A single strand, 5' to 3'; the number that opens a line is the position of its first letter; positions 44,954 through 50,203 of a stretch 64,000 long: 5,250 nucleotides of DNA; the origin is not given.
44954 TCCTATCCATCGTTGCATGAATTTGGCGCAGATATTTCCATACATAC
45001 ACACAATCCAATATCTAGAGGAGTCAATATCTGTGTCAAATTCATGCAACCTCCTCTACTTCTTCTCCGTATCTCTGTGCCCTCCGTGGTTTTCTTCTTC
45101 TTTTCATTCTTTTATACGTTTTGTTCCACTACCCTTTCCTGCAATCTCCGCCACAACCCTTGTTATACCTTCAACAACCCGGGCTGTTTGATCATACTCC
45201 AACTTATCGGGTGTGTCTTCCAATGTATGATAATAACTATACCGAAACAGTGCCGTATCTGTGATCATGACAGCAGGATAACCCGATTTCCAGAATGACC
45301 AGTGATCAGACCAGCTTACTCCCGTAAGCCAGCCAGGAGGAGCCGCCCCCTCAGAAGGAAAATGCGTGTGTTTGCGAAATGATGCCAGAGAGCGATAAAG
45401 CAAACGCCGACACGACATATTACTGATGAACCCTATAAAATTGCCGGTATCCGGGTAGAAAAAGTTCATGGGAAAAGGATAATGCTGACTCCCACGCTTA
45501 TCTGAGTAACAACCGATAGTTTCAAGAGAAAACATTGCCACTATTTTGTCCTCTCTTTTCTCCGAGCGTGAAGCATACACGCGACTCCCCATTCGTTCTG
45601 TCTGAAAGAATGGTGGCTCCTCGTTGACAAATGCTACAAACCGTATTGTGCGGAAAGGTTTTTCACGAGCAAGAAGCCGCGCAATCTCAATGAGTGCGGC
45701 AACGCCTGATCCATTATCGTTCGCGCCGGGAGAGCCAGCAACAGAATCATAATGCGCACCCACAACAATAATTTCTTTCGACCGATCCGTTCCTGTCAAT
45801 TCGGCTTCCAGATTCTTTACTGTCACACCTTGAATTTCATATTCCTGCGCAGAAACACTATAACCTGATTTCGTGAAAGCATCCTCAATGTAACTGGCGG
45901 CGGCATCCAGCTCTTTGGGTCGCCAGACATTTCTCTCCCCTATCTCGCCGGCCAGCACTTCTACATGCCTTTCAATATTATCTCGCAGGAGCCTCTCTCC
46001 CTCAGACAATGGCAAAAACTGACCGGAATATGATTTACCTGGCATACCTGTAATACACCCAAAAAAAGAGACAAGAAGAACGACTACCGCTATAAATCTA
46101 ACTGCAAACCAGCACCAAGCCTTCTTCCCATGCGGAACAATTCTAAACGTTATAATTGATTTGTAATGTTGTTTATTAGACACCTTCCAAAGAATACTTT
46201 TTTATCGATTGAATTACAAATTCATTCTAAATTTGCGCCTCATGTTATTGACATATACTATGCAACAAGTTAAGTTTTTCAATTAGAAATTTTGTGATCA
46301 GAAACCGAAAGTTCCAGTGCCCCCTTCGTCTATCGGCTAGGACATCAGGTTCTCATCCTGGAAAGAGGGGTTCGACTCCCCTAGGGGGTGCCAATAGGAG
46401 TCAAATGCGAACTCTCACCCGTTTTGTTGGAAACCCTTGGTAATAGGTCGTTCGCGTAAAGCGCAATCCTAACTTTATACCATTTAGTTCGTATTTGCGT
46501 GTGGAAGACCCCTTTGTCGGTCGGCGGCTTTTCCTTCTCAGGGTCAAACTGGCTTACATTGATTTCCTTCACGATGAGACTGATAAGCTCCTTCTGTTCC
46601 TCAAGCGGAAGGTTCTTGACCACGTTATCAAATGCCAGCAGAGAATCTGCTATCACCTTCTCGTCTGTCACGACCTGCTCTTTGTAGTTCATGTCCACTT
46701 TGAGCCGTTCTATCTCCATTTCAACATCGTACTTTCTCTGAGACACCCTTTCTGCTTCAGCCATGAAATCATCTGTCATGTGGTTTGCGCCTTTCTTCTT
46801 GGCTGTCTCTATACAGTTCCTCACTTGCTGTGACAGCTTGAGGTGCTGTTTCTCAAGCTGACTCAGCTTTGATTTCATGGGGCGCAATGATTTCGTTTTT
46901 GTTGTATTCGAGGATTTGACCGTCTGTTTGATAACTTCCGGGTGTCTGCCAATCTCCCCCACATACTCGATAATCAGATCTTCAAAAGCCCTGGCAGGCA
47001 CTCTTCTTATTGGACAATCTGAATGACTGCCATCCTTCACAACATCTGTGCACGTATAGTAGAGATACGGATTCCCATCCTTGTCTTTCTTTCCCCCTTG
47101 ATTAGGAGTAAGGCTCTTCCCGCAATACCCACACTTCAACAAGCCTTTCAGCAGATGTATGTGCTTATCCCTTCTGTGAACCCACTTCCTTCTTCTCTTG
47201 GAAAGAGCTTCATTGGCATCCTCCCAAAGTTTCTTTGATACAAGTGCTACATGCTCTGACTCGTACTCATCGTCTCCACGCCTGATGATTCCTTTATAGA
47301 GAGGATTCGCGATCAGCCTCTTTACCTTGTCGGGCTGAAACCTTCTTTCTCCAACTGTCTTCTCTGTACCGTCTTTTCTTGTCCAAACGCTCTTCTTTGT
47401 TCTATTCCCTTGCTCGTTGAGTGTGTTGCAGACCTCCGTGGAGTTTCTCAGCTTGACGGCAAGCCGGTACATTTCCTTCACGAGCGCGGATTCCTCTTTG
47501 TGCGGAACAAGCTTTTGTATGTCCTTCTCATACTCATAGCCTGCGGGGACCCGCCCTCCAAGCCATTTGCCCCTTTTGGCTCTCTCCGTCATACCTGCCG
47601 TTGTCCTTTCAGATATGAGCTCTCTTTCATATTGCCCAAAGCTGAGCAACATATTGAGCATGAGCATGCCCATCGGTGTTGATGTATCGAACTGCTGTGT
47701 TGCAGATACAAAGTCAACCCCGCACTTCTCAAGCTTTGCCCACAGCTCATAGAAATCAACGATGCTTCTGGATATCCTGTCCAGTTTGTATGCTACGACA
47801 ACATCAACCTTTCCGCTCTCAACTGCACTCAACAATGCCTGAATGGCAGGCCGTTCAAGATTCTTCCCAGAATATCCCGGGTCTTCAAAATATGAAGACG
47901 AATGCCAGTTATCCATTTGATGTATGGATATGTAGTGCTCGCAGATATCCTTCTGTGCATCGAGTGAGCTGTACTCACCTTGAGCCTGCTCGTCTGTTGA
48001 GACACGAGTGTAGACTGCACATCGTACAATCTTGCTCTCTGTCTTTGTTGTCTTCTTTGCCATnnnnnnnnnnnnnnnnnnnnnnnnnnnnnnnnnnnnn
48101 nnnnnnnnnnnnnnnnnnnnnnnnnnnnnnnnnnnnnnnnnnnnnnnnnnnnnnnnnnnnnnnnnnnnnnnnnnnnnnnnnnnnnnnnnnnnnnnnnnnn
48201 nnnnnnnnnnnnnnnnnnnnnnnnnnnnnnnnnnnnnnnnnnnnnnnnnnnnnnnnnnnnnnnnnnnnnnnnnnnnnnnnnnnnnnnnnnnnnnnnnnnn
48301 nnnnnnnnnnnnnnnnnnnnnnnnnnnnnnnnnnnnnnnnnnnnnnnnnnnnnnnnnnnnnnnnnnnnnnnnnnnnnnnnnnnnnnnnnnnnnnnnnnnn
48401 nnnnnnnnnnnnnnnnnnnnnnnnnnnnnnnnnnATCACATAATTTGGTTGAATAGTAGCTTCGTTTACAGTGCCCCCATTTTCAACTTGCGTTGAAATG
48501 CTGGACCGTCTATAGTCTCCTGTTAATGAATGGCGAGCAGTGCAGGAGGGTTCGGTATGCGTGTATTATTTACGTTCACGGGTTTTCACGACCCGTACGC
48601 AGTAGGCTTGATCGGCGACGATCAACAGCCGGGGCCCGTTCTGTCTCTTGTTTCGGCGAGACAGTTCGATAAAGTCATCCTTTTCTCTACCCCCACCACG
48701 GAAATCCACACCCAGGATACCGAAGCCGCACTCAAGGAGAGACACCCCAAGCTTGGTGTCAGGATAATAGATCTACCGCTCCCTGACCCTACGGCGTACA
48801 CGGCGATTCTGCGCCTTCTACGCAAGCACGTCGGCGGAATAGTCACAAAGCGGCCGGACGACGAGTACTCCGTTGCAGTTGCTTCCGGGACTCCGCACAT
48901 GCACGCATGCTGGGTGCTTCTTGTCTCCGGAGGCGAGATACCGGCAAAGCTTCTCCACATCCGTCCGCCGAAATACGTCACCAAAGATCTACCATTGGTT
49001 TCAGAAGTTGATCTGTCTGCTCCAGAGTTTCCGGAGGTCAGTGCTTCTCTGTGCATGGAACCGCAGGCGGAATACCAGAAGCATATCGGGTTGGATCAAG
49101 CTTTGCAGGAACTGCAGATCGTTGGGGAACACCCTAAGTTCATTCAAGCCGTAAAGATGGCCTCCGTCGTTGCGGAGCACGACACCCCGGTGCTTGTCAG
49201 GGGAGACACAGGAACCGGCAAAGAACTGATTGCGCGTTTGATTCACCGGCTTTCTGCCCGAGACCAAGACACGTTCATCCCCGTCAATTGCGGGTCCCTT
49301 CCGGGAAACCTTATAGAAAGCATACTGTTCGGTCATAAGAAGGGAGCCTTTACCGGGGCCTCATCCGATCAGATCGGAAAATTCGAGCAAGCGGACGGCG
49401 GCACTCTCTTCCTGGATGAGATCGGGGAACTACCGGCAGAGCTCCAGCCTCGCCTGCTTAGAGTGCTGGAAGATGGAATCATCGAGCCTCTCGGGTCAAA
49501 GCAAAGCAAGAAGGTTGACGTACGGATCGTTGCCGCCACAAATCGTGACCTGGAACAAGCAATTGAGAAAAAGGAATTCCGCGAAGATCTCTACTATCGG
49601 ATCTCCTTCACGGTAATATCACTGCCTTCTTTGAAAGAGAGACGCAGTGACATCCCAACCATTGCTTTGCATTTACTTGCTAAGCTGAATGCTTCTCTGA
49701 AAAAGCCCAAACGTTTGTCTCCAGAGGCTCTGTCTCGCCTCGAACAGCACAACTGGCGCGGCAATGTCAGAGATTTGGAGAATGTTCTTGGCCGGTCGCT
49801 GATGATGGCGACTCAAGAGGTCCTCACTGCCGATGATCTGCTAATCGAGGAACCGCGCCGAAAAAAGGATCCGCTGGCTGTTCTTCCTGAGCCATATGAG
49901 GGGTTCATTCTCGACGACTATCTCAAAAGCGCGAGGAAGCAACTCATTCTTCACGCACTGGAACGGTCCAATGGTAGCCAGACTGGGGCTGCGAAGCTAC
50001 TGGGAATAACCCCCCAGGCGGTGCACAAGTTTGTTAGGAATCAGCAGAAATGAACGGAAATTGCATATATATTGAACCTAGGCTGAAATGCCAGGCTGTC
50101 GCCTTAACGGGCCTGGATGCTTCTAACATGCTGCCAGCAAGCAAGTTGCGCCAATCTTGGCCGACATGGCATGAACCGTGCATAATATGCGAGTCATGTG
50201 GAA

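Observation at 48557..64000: Island-borne BREX-like operon with non-canonical composition and order (unknown / Mrr / two small unknowns / PglX / BrxC-like / PglZ)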

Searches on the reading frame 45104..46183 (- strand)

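Call 55: search_protein_families(library=pfam, proteins=[window:45104-46183:-], max_evalue=0.001)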
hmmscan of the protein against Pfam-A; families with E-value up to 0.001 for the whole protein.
window:45104-46183:- (359 aa): 3 families
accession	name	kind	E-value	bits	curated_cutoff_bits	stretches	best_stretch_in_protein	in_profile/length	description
PF04389.22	Peptidase_M28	-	1.5e-31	110.1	21.3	1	124-342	1-191/193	Peptidase family M28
PF01546.33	Peptidase_M20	-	0.00042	20.7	24.6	1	151-218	30-93/206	Peptidase family M20/M25/M40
PF16254.10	DUF4910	-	0.00049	19.5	26.6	0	134-225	66-146/247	Domain of unknown function (DUF4910)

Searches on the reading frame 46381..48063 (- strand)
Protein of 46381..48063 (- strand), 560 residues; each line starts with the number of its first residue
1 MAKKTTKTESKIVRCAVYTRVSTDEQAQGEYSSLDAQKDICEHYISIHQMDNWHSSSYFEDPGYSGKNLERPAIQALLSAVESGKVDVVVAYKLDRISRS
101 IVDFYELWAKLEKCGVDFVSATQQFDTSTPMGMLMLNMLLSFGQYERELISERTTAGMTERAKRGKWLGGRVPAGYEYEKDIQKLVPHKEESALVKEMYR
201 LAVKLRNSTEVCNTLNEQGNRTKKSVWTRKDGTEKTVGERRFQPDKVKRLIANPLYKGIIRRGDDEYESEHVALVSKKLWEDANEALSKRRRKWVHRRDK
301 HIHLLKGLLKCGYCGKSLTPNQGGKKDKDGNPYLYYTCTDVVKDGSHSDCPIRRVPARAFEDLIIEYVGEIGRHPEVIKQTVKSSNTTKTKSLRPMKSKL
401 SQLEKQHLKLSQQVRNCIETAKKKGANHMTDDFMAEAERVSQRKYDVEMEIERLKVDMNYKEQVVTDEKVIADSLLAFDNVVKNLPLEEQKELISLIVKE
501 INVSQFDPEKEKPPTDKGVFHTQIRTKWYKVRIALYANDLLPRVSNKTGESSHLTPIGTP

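Call 55: search_protein_families(library=pfam, proteins=[window:46381-48063:-], max_evalue=0.001)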
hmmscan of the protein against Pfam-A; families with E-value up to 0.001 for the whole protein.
window:46381-48063:- (560 aa): 4 families
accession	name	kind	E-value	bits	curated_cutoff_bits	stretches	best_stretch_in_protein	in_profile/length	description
PF00239.26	Resolvase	-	4e-43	147.4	23.3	1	16-167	2-145/145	Resolvase, N terminal domain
PF07508.19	Recombinase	-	1.8e-13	51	21.1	1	190-290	2-102/102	Recombinase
PF13408.12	Zn_ribbon_recom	-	4.7e-12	46.5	25.3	1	304-368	1-57/58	Recombinase zinc beta ribbon domain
PF04708.17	Pox_F16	-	0.00018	21.5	30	1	33-132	15-110/215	Poxvirus F16 protein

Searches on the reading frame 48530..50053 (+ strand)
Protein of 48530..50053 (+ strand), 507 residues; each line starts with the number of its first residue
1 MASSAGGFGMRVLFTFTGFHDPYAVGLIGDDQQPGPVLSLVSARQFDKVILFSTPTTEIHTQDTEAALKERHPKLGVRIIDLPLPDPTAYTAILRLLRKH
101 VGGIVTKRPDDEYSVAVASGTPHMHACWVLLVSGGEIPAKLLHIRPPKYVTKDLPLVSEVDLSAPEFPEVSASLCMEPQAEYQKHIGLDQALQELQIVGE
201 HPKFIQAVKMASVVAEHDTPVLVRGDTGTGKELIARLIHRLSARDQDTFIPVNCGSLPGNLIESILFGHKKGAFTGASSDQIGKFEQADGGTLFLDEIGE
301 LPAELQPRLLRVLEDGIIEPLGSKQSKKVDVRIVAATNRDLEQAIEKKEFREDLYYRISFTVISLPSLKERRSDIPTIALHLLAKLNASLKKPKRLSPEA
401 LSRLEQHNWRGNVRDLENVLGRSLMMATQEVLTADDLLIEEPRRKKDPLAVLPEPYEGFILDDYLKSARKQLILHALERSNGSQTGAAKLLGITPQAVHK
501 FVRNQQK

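Call 3: search_protein_families(library=padloc, proteins=[window:48530-50053:+], max_evalue=0.01)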
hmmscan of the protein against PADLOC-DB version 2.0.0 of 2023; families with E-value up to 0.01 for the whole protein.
window:48530-50053:+ (507 aa): 10 families
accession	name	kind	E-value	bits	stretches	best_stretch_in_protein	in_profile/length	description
PDLC01995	RtcR_PspF2--CARF_AAA_HTH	-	2.7e-134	446.9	1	10-502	1-475/481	-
PDLC01994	RtcR_PspF1--CARF_AAA_HTH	-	5.1e-71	238.1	1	29-503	14-466/468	-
PDLC01993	RtcR--CARF_AAA_HTH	-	5.9e-68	227.6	1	45-437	38-432/523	-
PDLC01816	CARF1--CARF_HEPN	-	5.2e-12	43.3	1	10-152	1-149/427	-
PDLC01031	Csx1/Csm6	-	5.8e-11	40.4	1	10-141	2-111/357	CARF+HEPN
PDLC01797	CARF1--CARF_HEPN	-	6e-09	33.4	1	12-148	2-140/428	-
PDLC01803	CARF1--CARF_HEPN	-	2.4e-06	24.8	1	10-127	1-114/426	-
PDLC04606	PDC-M37B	-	1.3e-05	22.5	1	221-427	177-382/390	-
PDLC01638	Csm6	-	3.5e-05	21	1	77-147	3-73/355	CAS-III; associated_signaling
PDLC01806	CARF1--CARF_HEPN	-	0.00016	18.9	1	12-157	4-157/410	-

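Call 4: search_protein_families(library=pfam, proteins=[window:48530-50053:+], max_evalue=0.01)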
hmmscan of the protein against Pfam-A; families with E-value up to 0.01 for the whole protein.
window:48530-50053:+ (507 aa): 11 families
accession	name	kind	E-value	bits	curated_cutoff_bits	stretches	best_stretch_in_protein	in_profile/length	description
PF00158.32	Sigma54_activat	-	2.3e-68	229.5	20.2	1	197-363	1-167/168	Sigma-54 interaction domain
PF14532.12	Sigma54_activ_2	-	1.5e-20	74.3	25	1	212-368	15-138/138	Sigma-54 interaction domain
PF25601.1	AAA_lid_14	-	5.1e-20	71.5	27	1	369-437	1-70/87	AAA+ ATPase lid domain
PF07728.20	AAA_5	-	3.4e-07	30.8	22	1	220-341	1-125/139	AAA domain (dynein-related subfamily)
PF06956.16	RtcR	-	4.2e-07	30.1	23.1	1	45-163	39-158/183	Regulator of RNA terminal phosphate cyclase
PF02954.25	HTH_8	-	6.3e-07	29.5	22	1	470-498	7-35/42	Bacterial regulatory protein, Fis family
PF22208.1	Cas_Csm6_CARF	-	3.1e-05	24.1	27.5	1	77-147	2-72/106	Cas_Csm6 CARF domain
PF07724.20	AAA_2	-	5.3e-05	23.8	27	1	221-364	6-137/166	AAA domain (Cdc48 subfamily)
PF01078.27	Mg_chelatase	-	0.00027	20.8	20.3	0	276-338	93-157/207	Magnesium chelatase, subunit ChlI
PF00004.35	AAA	-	0.0025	18.7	21.2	1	221-342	1-115/131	ATPase family associated with various cellular activities (AAA)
PF15943.11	YdaS_toxin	-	0.0025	18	30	1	480-505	7-32/65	Bacterial toxin YdaS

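Call 5: search_protein_families(library=ncbifam, proteins=[window:48530-50053:+], max_evalue=0.01)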
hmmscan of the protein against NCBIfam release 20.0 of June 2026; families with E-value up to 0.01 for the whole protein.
window:48530-50053:+ (507 aa): 33 families (the best 25 are shown)
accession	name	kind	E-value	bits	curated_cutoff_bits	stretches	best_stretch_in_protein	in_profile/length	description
TIGR01817.1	nifA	equivalog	4.2e-102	342.6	528.85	1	189-445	190-446/534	nif-specific transcriptional activator NifA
NF038308.1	RNA_repair_RtcR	equivalog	2.2e-101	340.3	650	1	45-497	40-503/530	RNA repair transcriptional activator RtcR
NF003451.0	PRK05022.1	equivalog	7.2e-91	305.4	476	1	188-503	183-506/512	nitric oxide reductase transcriptional regulator NorR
TIGR01818.1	ntrC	equivalog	7.8e-87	292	558.6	1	181-500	120-458/463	nitrogen regulation protein NR(I)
TIGR02915.1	PEP_resp_reg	equivalog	8.7e-86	288.5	502.6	1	196-502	140-439/445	PEP-CTERM-box response regulator transcription factor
NF041552.1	TF_PrdR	equivalog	1.1e-85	288.1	795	1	195-495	267-566/577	sigma-54 dependent transcriptional regulator PrdR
NF050807.1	TransRegFlbDCaul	equivalog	1.4e-82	278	750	1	193-496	116-429/454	sigma-54-dependent transcriptional regulator FlbD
TIGR02974.1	phageshock_pspF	equivalog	2.1e-80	270.5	443.55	1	197-439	1-245/336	phage shock protein operon transcriptional activator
NF008469.0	PRK11361.1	equivalog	4.7e-80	269.5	714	1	185-498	133-447/461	acetoacetate metabolism transcriptional regulator AtoC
NF011695.0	PRK15115.1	equivalog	2.4e-75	254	763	1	190-459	131-399/445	two-component system response regulator GlrR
NF011958.0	PRK15429.1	equivalog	7e-75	253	830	1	196-493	380-672/692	formate hydrogenlyase transcriptional activator FlhA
NF041906.1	V4R_TF_MobR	exception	5.7e-73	246.2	999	1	195-498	232-537/544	phenol degradation transcriptional regulator MobR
NF008622.0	PRK11608.1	equivalog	1.1e-72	244.8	529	1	196-504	7-322/329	phage shock protein operon transcriptional activator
TIGR02329.1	propionate_PrpR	equivalog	1.7e-70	238.2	499.2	1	195-498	212-520/526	propionate catabolism operon regulatory protein PrpR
NF007689.0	PRK10365.1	equivalog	7.3e-70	235.9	760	1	195-497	139-434/441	sigma-54-dependent response regulator transcription factor ZraR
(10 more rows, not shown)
